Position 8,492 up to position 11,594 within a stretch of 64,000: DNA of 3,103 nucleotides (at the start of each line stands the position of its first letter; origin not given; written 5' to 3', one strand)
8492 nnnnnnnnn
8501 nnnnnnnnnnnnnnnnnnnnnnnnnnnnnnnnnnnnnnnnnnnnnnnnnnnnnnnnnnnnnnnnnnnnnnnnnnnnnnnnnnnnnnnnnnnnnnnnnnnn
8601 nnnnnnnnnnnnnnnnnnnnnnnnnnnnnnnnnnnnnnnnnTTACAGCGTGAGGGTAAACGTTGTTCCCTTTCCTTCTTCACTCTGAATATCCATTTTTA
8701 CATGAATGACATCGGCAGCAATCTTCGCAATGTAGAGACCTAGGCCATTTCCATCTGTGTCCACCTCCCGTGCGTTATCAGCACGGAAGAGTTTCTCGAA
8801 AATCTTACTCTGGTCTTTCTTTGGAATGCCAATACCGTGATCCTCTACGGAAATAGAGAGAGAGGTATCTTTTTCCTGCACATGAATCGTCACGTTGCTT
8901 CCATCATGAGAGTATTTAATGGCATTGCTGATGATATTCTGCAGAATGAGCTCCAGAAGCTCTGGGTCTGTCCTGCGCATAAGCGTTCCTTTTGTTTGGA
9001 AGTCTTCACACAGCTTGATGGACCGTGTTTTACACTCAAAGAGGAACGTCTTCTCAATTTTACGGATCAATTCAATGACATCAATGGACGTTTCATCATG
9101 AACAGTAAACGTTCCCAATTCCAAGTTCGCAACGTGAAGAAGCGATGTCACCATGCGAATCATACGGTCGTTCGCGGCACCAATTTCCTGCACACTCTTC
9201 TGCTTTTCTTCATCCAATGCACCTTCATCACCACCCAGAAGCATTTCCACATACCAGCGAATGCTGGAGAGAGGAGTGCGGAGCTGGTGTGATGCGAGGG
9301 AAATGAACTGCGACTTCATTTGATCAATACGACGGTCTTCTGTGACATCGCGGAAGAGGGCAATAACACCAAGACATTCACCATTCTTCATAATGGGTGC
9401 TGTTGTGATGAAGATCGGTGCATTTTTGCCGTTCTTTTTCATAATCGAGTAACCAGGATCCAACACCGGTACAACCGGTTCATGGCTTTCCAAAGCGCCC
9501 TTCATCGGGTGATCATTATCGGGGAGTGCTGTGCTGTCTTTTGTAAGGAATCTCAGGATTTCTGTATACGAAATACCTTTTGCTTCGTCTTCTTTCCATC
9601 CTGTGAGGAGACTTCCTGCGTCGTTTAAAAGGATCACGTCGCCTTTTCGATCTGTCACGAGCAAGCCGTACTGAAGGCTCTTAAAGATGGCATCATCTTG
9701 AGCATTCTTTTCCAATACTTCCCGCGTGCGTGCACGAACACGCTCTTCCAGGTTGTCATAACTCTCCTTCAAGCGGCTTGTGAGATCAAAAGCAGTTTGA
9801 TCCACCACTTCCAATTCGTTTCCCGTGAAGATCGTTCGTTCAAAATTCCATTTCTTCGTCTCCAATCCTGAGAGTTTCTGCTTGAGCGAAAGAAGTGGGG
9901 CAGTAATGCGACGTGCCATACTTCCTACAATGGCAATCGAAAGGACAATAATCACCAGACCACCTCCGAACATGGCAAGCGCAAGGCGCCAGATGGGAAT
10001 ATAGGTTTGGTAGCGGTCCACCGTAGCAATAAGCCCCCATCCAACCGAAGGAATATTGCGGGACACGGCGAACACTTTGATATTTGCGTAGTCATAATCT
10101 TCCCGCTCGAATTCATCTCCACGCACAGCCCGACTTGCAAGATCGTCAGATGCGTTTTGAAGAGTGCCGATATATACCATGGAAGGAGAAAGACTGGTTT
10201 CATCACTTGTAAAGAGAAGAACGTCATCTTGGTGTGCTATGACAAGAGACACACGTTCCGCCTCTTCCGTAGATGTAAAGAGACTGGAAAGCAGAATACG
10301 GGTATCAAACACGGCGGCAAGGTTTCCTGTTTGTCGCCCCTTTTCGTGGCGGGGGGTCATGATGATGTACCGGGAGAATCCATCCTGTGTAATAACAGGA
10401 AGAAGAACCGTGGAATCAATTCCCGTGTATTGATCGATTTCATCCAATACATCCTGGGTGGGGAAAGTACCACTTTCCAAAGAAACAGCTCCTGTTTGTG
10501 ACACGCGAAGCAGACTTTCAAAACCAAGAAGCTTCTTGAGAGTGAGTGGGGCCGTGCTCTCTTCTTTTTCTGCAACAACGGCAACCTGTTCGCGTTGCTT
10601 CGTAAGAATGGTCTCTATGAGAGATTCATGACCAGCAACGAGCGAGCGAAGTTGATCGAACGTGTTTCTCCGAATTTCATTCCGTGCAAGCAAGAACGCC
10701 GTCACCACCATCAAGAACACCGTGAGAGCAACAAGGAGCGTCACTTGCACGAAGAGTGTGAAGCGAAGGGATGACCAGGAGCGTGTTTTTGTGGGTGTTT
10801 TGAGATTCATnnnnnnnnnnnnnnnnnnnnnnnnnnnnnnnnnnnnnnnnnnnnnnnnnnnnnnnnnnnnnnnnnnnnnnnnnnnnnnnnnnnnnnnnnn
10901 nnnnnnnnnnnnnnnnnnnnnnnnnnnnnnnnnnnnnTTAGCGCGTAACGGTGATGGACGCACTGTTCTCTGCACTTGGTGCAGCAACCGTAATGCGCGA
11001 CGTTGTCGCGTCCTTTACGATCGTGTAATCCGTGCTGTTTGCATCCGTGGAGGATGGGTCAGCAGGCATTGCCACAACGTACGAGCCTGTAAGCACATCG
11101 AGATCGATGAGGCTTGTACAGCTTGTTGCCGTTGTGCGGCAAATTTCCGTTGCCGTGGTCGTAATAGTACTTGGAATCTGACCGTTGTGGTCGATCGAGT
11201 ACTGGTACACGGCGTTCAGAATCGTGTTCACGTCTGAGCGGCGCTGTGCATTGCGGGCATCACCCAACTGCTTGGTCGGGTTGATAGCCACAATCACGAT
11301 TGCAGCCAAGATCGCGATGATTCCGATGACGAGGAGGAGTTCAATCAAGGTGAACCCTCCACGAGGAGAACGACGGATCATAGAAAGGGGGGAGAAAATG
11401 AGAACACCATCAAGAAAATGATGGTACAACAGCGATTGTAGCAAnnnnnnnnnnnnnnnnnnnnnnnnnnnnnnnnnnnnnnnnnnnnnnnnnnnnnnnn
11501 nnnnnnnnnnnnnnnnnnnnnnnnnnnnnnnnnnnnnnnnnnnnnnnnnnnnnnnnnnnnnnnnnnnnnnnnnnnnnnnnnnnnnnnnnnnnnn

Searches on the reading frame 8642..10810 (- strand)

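Call 10: search_protein_families(library=ncbifam, proteins=[window:8642-10810:-], max_evalue=0.00001)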
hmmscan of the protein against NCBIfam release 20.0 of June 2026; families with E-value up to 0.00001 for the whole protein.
window:8642-10810:- (722 aa): 80 families (the best 25 are shown)
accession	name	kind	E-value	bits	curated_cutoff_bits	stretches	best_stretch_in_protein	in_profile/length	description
NF033092.0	HK_WalK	equivalog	4.4e-73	246.8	725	1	267-722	166-592/594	cell wall metabolism sensor histidine kinase WalK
NF046044.1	PnpS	equivalog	6.5e-64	216.4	400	1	327-722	12-389/390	two-component system histidine kinase PnpS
TIGR02966.1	phoR_proteo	equivalog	9.2e-56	189.3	334.2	1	374-721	10-332/333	phosphate regulon sensor histidine kinase PhoR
NF033093.1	HK_VicK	exception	1.7e-46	158.8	680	1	325-722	49-433/448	cell wall metabolism sensor histidine kinase VicK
NF047874.1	MASE3_PAS_HK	subfamily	9.7e-44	150.2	560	1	343-722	235-623/655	MASE3 domain-containing sensor histidine kinase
NF041735.1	hist_kin_RppB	equivalog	3.1e-41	141.6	400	1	499-722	216-437/438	two-component system sensor histidine kinase RppB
NF045911.1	TCSHisKinNblS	equivalog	2.7e-40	138.3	1000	1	299-721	202-617/621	two-component system sensor histidine kinase NblS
NF008468.0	PRK11360.1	equivalog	9.9e-37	126.6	646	1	361-722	259-606/616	two-component system sensor histidine kinase AtoS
NF040691.1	MtrAB_MtrB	equivalog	1.2e-35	123.5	450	1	492-722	264-490/507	MtrAB system histidine kinase MtrB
NF041832.1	near_NosP_CTERM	subfamily_domain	9.7e-35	120.3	400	1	497-721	5-222/370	NahK/ErcS family hybrid sensor histidine kinase/response regulator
NF033091.0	HK_VanS_ACDEFG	equivalog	2e-34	119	400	1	495-721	70-291/293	vancomycin resistance histidine kinase VanS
NF008235.0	PRK11006.1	equivalog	4.8e-34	117.9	390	1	484-722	189-421/431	phosphate regulon sensor histidine kinase PhoR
NF045595.1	HK_scytonemin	equivalog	2.7e-33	115.3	865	1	490-721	406-632/637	scytonemin biosynthesis sensor histidine kinase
TIGR02956.1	TMAO_torS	equivalog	1.7e-32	112.5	676.5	1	496-722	461-680/967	TMAO reductase system sensor histidine kinase/response regulator TorS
NF041947.1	LuxQ_Vibrio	equivalog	1.2e-31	109.5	1200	1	495-722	468-694/843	quorum-sensing autoinducer 2 sensor kinase/phosphatase LuxQ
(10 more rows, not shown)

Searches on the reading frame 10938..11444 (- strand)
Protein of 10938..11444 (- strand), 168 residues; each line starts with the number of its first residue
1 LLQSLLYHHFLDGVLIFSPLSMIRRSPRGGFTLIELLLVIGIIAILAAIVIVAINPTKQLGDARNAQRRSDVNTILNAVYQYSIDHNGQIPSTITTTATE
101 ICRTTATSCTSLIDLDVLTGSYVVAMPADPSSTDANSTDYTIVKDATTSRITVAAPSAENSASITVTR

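Call 10: search_protein_families(library=ncbifam, proteins=[window:10938-11444:-], max_evalue=0.00001)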
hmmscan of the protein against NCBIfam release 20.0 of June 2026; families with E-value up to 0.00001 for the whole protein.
window:10938-11444:- (168 aa): 4 families
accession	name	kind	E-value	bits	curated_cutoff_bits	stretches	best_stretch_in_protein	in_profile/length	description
TIGR01710.1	typeII_sec_gspG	equivalog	1e-08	35.3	88.85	1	30-132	2-96/134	type II secretion system major pseudopilin GspG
TIGR01708.2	typeII_sec_gspH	equivalog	6.4e-08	32.8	80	1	30-112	3-83/169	type II secretion system minor pseudopilin GspH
TIGR02532.1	IV_pilin_GFxxxE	domain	2e-06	27.4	16.3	1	29-51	2-24/24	prepilin-type N-terminal cleavage/methylation domain-containing protein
NF040999.1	pilin_ComGC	equivalog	2.2e-06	27.8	75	1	30-94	3-64/84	competence type IV pilus major pilin ComGC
